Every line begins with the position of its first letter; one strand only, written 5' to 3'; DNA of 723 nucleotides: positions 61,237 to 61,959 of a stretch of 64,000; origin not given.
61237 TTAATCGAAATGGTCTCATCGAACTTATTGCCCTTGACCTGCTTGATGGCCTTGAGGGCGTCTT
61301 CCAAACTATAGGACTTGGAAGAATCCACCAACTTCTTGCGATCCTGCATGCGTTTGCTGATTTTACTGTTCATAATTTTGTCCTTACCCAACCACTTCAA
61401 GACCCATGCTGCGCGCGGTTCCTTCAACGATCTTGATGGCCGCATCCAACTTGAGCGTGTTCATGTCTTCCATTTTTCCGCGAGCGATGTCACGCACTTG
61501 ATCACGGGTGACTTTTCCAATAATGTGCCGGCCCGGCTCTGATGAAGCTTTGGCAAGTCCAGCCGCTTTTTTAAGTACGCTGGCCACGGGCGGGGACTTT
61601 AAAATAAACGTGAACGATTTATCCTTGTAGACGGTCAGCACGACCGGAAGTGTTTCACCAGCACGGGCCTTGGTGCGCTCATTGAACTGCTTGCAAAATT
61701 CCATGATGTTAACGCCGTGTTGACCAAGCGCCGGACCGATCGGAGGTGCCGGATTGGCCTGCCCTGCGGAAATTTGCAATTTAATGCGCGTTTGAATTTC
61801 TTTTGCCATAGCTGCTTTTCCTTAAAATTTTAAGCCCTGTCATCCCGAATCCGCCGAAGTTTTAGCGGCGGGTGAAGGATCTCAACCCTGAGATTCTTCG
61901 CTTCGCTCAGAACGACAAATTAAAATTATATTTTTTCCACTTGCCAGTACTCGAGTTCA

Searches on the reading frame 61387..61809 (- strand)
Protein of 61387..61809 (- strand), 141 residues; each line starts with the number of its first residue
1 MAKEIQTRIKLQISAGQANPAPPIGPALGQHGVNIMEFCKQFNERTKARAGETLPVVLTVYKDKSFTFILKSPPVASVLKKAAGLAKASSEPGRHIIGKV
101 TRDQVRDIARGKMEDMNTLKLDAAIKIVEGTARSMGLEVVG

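Call 27: find_encoding_contigs(protein=window:61387-61809:-, flank=10000, max_places=10)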
Protein window:61387-61809:- (141 aa): 1 contig read that carries it; 1 place shown.
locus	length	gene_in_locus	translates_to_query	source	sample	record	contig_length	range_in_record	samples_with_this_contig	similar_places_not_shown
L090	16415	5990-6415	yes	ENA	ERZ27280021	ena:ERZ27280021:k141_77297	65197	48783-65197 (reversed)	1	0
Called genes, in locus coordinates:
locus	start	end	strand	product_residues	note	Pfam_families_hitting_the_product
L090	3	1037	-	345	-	?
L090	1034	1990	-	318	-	PF13641:Glyco_tranf_2_3, PF00535:Glycos_transf_2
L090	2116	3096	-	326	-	PF00487:FA_desaturase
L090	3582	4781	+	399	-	PF00009:GTP_EFTU, PF03144:GTP_EFTU_D2, PF03143:GTP_EFTU_D3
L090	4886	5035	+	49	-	PF00471:Ribosomal_L33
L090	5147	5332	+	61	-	PF00584:SecE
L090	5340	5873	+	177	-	PF02357:NusG, PF00467:KOW (weak)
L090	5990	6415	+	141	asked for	PF03946:Ribosomal_L11_N, PF00298:Ribosomal_L11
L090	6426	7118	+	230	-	PF00687:Ribosomal_L1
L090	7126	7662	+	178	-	PF00466:Ribosomal_L10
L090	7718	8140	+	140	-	PF16320:Ribosomal_L12_N, PF00542:Ribosomal_L12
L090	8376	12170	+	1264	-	PF04563:RNA_pol_Rpb2_1, PF04561:RNA_pol_Rpb2_2, PF04565:RNA_pol_Rpb2_3, PF10385:RNA_pol_Rpb2_45, PF00562:RNA_pol_Rpb2_6, PF04560:RNA_pol_Rpb2_7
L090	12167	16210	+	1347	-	PF04997:RNA_pol_Rpb1_1, PF00623:RNA_pol_Rpb1_2, PF04983:RNA_pol_Rpb1_3, PF05000:RNA_pol_Rpb1_4, PF04998:RNA_pol_Rpb1_5, PF01333:Apocytochr_F_C (faint), PF21668:RPOC_hybrid (faint)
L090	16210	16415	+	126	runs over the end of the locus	PF00164:Ribosom_S12_S23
